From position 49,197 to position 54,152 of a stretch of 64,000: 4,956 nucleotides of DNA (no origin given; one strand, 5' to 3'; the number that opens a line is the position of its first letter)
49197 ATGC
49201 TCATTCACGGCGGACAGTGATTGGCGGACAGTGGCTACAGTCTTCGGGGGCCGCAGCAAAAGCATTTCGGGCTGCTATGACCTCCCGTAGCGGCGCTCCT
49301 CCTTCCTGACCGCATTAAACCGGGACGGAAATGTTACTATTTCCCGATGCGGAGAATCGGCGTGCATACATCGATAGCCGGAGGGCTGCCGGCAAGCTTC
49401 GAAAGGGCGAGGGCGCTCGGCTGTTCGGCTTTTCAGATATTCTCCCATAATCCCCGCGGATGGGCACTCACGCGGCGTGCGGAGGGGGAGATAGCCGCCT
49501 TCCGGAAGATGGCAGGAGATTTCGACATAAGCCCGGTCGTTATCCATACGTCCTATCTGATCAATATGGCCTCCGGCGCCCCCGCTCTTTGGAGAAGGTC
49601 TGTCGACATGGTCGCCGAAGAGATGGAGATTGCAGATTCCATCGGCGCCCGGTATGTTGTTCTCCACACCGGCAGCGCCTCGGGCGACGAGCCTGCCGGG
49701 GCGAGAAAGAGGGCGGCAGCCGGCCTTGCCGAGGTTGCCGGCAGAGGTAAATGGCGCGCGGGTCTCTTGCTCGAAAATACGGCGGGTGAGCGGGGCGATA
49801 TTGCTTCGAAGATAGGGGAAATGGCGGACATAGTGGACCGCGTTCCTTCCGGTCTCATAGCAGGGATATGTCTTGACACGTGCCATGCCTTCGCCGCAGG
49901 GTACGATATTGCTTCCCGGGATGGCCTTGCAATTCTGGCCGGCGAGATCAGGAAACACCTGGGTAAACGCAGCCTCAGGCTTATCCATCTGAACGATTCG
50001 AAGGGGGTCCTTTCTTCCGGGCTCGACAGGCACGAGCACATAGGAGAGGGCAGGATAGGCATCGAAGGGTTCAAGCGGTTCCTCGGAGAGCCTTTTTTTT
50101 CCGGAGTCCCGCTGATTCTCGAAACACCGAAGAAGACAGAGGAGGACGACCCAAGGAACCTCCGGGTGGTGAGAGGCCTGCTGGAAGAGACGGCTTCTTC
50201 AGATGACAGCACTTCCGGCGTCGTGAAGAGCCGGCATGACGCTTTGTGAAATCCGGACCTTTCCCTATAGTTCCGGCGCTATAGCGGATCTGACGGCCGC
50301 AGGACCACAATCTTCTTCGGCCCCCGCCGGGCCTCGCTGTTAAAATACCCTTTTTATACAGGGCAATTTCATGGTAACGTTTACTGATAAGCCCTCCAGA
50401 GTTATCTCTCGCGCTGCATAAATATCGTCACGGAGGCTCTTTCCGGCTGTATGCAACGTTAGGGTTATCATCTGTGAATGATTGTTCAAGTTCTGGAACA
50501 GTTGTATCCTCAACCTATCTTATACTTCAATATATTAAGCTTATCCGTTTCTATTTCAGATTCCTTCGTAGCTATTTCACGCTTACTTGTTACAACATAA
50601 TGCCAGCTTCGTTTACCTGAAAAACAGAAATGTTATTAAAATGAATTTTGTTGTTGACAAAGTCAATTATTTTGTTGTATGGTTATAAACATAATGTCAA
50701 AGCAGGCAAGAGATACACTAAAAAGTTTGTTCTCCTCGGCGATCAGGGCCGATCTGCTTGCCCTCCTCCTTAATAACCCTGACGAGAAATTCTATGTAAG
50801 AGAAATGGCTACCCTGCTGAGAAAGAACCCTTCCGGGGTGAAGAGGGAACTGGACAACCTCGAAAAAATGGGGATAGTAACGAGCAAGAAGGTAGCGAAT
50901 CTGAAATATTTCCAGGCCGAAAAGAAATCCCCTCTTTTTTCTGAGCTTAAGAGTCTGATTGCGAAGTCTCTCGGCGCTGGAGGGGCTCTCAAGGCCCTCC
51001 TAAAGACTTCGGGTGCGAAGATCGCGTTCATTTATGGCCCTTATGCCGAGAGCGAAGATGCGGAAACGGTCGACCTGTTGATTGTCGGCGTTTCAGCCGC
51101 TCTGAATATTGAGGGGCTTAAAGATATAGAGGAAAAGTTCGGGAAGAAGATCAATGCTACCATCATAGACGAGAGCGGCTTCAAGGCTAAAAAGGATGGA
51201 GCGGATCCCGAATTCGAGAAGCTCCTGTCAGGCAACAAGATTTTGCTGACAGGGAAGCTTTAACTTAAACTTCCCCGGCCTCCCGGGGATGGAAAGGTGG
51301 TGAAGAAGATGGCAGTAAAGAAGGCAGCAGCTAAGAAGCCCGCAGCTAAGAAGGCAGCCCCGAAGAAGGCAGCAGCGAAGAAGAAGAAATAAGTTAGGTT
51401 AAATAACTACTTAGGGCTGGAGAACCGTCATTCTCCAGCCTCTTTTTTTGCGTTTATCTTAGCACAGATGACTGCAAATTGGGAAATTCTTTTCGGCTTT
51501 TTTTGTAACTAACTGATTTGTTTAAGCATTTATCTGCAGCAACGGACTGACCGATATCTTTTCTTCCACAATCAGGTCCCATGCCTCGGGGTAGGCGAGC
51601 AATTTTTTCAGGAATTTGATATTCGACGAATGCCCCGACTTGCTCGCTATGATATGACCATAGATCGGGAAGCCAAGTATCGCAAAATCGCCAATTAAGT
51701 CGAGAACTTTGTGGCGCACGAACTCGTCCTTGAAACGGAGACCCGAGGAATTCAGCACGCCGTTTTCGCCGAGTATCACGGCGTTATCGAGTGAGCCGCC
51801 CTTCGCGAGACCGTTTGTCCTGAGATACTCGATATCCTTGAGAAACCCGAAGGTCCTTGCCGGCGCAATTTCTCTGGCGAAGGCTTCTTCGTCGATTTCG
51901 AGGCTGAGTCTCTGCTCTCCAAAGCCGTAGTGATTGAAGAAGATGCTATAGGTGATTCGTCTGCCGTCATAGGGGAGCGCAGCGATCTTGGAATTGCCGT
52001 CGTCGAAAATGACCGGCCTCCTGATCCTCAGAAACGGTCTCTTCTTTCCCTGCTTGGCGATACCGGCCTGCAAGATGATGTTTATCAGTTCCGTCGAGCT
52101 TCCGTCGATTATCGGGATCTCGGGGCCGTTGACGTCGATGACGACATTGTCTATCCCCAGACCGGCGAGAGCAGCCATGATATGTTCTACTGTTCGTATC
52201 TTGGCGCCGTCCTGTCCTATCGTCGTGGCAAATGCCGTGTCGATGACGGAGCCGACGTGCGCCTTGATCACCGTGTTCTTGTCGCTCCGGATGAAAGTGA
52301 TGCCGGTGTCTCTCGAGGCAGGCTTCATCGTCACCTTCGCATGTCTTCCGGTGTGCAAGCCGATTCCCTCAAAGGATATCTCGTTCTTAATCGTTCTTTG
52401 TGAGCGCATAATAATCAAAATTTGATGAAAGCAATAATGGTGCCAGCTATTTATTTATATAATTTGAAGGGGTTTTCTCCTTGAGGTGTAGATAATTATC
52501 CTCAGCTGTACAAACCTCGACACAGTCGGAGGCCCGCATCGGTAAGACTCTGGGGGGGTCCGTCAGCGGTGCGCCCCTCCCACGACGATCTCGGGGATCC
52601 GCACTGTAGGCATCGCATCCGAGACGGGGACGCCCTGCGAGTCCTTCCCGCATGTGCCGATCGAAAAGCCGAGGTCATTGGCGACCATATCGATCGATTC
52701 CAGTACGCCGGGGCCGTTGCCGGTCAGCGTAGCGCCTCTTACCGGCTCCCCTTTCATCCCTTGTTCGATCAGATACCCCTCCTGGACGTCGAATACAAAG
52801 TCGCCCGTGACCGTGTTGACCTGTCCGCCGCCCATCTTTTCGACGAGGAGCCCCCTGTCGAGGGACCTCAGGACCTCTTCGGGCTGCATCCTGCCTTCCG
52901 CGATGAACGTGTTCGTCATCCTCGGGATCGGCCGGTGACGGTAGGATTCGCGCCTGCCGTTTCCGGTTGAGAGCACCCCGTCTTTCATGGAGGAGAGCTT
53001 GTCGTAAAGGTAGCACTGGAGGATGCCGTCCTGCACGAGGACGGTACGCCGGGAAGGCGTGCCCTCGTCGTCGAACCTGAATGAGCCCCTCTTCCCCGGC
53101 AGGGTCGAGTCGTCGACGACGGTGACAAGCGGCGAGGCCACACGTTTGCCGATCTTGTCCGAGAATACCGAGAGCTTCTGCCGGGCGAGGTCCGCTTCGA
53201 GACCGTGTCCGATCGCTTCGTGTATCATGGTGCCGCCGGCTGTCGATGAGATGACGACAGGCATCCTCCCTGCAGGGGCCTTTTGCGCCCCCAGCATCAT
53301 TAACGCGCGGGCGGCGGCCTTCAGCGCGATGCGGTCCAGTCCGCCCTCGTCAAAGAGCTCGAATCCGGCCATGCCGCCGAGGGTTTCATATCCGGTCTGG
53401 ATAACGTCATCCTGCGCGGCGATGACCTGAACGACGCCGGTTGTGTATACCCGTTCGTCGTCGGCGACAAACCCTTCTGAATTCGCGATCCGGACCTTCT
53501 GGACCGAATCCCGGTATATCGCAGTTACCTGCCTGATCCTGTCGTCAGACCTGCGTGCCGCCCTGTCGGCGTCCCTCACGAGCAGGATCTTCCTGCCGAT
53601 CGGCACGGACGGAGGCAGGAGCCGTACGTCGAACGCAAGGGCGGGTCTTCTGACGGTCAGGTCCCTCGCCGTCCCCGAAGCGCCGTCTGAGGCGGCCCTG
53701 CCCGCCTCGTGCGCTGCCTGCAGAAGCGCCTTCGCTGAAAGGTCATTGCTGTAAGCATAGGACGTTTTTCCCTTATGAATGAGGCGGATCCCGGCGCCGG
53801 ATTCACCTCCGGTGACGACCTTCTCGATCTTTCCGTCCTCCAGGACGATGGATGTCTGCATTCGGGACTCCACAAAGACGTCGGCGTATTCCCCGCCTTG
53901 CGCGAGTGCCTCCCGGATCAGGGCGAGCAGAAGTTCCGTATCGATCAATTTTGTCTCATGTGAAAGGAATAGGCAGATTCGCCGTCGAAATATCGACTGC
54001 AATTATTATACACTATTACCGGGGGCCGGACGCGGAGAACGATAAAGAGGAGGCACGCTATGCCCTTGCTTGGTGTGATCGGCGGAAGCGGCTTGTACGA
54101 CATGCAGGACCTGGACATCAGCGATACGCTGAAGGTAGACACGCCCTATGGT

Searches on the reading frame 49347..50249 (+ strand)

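Call 54: search_protein_families(library=pfam, proteins=[window:49347-50249:+], max_evalue=0.001)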
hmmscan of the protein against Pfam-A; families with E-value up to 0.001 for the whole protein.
window:49347-50249:+ (300 aa): 1 family
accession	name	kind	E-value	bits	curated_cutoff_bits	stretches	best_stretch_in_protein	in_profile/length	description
PF01261.30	AP_endonuc_2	-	3.9e-46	158.2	31.1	1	18-267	1-234/249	Xylose isomerase-like TIM barrel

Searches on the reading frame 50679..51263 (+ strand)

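Call 54: search_protein_families(library=pfam, proteins=[window:50679-51263:+], max_evalue=0.001)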
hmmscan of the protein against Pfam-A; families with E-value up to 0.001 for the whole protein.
window:50679-51263:+ (194 aa): 1 family
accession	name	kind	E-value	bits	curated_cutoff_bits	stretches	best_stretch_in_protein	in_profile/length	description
PF25212.1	HVO_A0114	-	0.00025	21.2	27.6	1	22-73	23-72/84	HVO_A0114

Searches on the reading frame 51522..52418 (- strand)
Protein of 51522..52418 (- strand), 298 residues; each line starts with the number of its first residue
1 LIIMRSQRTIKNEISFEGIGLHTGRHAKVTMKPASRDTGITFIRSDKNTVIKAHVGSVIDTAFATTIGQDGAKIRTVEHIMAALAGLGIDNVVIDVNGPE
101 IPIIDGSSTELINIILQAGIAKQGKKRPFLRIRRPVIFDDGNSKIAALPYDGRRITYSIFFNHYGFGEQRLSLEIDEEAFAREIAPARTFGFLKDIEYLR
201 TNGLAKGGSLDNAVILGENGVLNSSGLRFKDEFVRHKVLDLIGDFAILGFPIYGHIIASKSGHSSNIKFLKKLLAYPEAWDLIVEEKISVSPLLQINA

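Call 54: search_protein_families(library=pfam, proteins=[window:51522-52418:-], max_evalue=0.001)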
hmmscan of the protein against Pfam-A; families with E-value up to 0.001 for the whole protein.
window:51522-52418:- (298 aa): 1 family
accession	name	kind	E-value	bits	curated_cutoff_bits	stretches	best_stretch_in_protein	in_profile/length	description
PF03331.19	LpxC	-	3.6e-105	351.7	27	1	7-274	1-267/268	UDP-3-O-acyl N-acetylglycosamine deacetylase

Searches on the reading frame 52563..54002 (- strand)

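Call 54: search_protein_families(library=pfam, proteins=[window:52563-54002:-], max_evalue=0.001)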
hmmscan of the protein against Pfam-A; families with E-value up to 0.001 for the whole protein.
window:52563-54002:- (479 aa): 3 families
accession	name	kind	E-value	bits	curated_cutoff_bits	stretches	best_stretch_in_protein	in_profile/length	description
PF19289.4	PmbA_TldD_3rd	-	4e-71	239.1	22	1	245-476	2-220/220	PmbA/TldA metallopeptidase C-terminal domain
PF19290.4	PmbA_TldD_2nd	-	2e-20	73.7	20.9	1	130-237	3-109/109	PmbA/TldA metallopeptidase central domain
PF01523.21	PmbA_TldD_1st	-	1.9e-16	60.4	20.9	1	40-104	1-65/65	PmbA/TldA metallopeptidase domain 1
